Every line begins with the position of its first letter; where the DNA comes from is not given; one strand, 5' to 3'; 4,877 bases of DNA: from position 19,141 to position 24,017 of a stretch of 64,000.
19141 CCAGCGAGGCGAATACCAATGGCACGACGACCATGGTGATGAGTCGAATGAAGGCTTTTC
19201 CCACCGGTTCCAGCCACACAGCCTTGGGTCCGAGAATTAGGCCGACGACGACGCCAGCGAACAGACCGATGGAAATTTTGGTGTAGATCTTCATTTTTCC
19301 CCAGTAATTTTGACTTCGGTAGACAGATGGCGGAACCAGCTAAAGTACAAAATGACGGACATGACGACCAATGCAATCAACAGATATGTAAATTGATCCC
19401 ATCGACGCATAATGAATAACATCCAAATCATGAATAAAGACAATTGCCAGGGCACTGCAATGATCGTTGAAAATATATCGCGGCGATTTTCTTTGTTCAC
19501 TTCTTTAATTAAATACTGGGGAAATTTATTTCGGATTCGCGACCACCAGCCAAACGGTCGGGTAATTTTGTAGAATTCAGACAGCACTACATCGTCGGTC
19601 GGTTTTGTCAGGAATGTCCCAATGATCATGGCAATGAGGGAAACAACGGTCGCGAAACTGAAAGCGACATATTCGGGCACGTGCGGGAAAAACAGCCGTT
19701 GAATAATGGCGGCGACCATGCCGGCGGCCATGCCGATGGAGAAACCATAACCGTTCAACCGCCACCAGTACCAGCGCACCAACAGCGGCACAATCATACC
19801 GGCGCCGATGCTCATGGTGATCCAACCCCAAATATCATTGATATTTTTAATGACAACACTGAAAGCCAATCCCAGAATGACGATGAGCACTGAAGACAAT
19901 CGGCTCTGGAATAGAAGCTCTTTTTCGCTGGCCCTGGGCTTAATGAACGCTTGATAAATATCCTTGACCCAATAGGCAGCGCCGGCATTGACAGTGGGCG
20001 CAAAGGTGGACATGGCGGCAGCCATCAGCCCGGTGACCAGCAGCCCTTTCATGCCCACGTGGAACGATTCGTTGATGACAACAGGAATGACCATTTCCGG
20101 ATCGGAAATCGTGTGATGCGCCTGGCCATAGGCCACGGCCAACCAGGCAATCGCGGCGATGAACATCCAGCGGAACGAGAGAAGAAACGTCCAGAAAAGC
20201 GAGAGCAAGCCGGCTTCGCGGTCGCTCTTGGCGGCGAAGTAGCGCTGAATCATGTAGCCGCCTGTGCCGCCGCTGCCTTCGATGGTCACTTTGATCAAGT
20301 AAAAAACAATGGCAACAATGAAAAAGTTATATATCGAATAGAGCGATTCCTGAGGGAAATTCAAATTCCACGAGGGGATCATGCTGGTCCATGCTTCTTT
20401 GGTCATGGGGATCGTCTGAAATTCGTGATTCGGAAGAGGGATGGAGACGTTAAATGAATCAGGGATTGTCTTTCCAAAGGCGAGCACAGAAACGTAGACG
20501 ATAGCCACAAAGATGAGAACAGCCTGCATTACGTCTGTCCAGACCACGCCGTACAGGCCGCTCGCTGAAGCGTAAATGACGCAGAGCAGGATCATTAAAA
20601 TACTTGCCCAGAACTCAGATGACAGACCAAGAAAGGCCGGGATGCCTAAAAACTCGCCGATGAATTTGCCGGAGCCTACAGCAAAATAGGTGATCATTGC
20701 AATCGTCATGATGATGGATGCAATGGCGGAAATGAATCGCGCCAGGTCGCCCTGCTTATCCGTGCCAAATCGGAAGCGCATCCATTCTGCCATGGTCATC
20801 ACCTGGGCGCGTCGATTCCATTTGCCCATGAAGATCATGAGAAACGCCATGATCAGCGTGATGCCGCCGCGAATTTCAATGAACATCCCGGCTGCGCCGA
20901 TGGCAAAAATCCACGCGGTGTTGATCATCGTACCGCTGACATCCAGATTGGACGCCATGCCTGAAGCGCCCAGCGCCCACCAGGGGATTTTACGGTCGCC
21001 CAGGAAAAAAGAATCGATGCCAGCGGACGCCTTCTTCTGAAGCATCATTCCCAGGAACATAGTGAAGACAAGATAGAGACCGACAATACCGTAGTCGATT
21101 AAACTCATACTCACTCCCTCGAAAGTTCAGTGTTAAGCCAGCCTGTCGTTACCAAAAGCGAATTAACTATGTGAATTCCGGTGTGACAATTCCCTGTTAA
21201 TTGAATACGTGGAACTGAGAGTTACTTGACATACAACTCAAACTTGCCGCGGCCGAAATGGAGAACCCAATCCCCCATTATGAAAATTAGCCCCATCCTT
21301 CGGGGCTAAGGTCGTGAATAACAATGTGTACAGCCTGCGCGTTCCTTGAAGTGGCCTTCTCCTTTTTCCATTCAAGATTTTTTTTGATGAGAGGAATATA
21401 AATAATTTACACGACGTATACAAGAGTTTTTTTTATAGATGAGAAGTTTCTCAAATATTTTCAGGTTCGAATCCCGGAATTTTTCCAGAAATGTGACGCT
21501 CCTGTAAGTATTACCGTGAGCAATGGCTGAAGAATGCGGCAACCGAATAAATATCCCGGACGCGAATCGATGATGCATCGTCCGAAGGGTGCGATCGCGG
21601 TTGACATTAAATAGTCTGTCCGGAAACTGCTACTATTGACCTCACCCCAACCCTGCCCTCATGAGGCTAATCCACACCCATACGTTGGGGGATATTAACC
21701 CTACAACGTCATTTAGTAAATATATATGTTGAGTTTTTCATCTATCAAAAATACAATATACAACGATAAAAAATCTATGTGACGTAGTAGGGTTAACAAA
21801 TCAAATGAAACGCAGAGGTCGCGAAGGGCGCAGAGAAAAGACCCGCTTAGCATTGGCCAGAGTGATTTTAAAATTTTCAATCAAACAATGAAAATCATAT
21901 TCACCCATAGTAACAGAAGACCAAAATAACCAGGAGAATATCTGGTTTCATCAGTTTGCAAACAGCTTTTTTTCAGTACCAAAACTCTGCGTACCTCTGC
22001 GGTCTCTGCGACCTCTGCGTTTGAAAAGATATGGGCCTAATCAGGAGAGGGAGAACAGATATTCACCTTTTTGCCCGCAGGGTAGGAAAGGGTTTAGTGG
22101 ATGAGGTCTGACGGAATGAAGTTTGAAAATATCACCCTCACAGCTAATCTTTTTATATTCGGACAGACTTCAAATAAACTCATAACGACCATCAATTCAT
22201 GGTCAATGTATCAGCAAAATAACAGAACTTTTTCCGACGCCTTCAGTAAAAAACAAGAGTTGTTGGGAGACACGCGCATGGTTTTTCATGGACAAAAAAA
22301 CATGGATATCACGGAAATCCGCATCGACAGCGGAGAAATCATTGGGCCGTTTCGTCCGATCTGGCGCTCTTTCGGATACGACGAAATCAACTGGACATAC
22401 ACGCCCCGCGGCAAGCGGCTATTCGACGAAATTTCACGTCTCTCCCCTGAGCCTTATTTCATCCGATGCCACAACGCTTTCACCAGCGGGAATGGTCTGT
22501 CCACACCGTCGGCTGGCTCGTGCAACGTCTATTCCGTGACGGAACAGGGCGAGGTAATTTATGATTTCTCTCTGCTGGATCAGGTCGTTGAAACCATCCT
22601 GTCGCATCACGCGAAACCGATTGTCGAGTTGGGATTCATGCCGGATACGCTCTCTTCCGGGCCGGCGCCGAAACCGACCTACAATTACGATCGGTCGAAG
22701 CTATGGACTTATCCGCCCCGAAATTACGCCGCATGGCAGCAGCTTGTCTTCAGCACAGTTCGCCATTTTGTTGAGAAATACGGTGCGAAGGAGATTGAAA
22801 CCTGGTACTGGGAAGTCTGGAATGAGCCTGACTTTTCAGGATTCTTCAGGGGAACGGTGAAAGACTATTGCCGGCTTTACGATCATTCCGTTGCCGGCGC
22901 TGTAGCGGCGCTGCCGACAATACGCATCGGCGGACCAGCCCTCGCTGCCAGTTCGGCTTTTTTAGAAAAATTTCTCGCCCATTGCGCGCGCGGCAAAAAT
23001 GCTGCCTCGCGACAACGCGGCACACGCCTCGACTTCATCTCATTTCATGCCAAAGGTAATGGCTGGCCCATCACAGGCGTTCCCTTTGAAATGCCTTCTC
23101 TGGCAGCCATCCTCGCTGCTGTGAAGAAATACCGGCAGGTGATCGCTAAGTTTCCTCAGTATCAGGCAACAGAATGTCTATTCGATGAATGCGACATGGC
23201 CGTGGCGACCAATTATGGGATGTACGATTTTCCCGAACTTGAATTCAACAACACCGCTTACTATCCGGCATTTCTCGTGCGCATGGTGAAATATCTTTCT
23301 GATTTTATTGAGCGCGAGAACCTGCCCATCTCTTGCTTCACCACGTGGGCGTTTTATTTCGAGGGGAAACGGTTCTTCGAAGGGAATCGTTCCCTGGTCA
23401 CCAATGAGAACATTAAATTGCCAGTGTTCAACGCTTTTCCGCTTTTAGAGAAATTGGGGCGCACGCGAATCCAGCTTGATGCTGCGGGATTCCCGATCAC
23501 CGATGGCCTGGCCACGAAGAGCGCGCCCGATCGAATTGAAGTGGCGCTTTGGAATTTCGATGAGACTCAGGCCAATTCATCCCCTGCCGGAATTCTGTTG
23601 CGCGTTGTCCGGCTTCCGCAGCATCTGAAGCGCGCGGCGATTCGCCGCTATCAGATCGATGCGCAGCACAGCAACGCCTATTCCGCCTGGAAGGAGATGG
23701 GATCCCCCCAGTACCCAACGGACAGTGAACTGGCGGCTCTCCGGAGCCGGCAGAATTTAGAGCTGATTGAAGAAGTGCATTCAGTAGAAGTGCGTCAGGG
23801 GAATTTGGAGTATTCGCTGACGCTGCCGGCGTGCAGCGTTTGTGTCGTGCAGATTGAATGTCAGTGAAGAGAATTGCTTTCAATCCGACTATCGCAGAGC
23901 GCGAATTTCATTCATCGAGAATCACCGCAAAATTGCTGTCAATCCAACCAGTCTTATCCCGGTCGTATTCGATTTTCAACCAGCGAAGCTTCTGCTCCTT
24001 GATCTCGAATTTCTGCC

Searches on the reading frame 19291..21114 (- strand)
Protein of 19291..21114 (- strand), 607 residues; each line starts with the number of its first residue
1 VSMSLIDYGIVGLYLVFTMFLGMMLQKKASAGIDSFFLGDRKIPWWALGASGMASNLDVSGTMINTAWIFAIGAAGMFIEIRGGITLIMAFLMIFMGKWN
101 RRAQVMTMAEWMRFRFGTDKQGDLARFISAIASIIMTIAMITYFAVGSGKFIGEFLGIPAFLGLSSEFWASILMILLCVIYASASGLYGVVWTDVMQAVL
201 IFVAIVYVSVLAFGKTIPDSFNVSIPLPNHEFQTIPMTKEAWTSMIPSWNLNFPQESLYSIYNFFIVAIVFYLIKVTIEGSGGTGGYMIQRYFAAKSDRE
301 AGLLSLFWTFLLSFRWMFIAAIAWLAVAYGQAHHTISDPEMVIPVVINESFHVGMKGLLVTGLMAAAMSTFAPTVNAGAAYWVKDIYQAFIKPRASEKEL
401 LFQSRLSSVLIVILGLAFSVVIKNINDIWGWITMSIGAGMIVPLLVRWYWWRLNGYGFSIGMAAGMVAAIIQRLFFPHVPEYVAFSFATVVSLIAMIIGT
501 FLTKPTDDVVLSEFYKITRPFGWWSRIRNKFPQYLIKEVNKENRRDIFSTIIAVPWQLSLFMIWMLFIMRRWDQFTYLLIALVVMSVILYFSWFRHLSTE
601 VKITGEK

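Call 16: search_protein_families(library=ncbifam, proteins=[window:19291-21114:-], max_evalue=0.00001)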
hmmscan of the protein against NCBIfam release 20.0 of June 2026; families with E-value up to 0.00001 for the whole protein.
window:19291-21114:- (607 aa): 7 families
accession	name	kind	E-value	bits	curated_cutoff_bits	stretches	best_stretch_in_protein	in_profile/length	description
TIGR00813.1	sss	superfamily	8.4e-36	123.9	184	1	36-465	1-411/411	sodium/solute symporter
TIGR02121.1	Na_Pro_sym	equivalog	1.4e-19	70.2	515.5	1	11-504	7-470/488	sodium/proline symporter PutP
NF007790.0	PRK10484.1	equivalog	2.5e-15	56.3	401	1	16-501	15-482/527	solute:sodium symporter family transporter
TIGR02119.1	panF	equivalog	3.9e-12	45.9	328.05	1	336-503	300-468/471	sodium/pantothenate symporter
TIGR03648.1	Na_symport_lg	subfamily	1.3e-11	43.6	320.75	1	355-476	362-484/547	VC_2705 family sodium/solute symporter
NF046076.1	monocarbox_MctP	equivalog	6.9e-07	28.3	625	1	313-497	280-467/481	monocarboxylate uptake permease MctP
NF011948.0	PRK15419.1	equivalog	5.3e-06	25.6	955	1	288-476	254-448/502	sodium/proline symporter PutP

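Call 20: find_encoding_contigs(protein=window:19291-21114:-, flank=3000, max_places=10)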
Protein window:19291-21114:- (607 aa): no gene with exactly this product is on record in the collection.

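Call 38: find_encoding_contigs(protein=window:19291-21108:-, flank=3000, max_places=10)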
Protein window:19291-21108:- (605 aa): 1 contig read that carries it; 1 place shown.
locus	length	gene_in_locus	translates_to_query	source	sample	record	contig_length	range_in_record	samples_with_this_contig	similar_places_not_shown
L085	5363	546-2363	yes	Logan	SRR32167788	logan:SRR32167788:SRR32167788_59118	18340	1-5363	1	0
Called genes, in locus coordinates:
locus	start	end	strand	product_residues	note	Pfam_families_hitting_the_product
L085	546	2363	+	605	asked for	PF00474:SSF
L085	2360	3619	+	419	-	PF00375:SDF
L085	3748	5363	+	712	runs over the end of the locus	PF03030:H_PPase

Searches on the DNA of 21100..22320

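Call 73: search_rna_families(source=window, start=21100, end=22320, threshold=evalue, max_evalue=1)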
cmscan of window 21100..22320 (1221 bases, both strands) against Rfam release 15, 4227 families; matches with E-value up to 1: 4.
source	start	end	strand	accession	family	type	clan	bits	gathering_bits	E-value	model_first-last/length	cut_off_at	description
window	21697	21794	+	RF04134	MIR7504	Gene; miRNA;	-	24.1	83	0.17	1-124/124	no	MIR7504 microRNA precursor family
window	21692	21799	+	RF04278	MIR4372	Gene; miRNA;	CL00145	21.9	100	0.64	1-123/123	no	MIR4372 microRNA precursor family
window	21764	21836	-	RF02059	STnc50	Gene; sRNA;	-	21.8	55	0.77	1-84/84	no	Salmonella enterica sRNA STnc40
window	21697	21794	-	RF04134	MIR7504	Gene; miRNA;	-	21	83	0.99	1-124/124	no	MIR7504 microRNA precursor family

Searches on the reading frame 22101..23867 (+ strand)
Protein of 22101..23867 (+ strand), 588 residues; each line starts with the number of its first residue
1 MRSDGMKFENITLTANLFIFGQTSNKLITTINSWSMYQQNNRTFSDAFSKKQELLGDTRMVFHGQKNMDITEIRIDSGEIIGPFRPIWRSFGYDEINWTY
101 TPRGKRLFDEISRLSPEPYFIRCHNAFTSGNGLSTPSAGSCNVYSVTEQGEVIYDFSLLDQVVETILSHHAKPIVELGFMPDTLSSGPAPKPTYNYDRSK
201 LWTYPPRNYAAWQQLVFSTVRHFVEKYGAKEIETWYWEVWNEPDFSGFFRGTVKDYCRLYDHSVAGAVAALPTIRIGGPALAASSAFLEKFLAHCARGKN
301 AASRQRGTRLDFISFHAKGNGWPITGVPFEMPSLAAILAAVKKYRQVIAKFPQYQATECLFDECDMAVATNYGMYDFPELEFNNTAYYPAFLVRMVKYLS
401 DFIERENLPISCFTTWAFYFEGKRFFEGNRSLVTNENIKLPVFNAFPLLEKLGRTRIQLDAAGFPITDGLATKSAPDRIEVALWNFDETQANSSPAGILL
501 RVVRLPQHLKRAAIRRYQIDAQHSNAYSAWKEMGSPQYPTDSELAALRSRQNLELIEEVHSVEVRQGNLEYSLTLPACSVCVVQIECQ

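Call 16: search_protein_families(library=ncbifam, proteins=[window:22101-23867:+], max_evalue=0.00001)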
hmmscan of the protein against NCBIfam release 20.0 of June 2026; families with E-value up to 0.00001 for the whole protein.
window:22101-23867:+ (588 aa): 1 family
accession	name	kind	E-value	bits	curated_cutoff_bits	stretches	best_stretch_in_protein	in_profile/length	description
NF042992.1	alph1,4rhamsidase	equivalog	8.1e-06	24.9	850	0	204-285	145-226/471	alpha-1,4-L-rhamnosidase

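Call 39: find_encoding_contigs(protein=window:22278-23867:+, flank=3000, max_places=10)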
Protein window:22278-23867:+ (529 aa): no gene with exactly this product is on record in the collection.

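Call 45: search_protein_families(library=pfam, proteins=[window:22278-23867:+], max_evalue=0.00001)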
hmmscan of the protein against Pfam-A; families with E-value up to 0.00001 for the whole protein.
window:22278-23867:+ (529 aa): 1 family
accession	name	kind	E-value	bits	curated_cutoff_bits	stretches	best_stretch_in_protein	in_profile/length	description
PF01229.23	Glyco_hydro_39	-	1.7e-56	192.4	26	1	88-490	67-453/472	Glycosyl hydrolases family 39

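Call 49: find_homologous_proteins(query=window:22278-23867:+, max_evalue=1e-80)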
Query window:22278-23867:+ (529 aa): 3858 proteins with E <= 1e-80 among 8000 candidates; the best 120 are listed.
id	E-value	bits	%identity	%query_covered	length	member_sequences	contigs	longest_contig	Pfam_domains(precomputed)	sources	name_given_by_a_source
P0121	0.0e+0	1225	100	98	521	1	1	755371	PF01229.23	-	-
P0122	7.9e-252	855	68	97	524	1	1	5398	PF01229.23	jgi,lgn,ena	-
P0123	7.8e-246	835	64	98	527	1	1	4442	PF01229.23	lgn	-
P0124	2.0e-242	824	65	98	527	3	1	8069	PF01229.23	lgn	-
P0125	6.4e-217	740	58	98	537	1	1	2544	PF01229.23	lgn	-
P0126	1.1e-215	736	59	97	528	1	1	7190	PF01229.23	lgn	-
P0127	5.3e-215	733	58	98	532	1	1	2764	PF01229.23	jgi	-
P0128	1.1e-212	726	57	98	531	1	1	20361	PF01229.23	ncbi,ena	-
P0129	1.3e-205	702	56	98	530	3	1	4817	PF01229.23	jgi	jgi:xylan 1,4-beta-xylosidase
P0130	8.0e-204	696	56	98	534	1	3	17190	PF01229.23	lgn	-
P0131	2.9e-202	691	55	97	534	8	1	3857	PF01229.23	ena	-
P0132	3.4e-202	691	55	98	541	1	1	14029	PF01229.23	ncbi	-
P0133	1.3e-200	686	55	97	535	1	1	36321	PF01229.23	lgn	-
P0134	5.6e-200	684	55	98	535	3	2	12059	PF01229.23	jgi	jgi:xylan 1,4-beta-xylosidase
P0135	2.0e-199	682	55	97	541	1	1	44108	PF01229.23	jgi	-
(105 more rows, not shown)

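Call 50: find_encoding_contigs(protein=P0121, flank=3000, max_places=10)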
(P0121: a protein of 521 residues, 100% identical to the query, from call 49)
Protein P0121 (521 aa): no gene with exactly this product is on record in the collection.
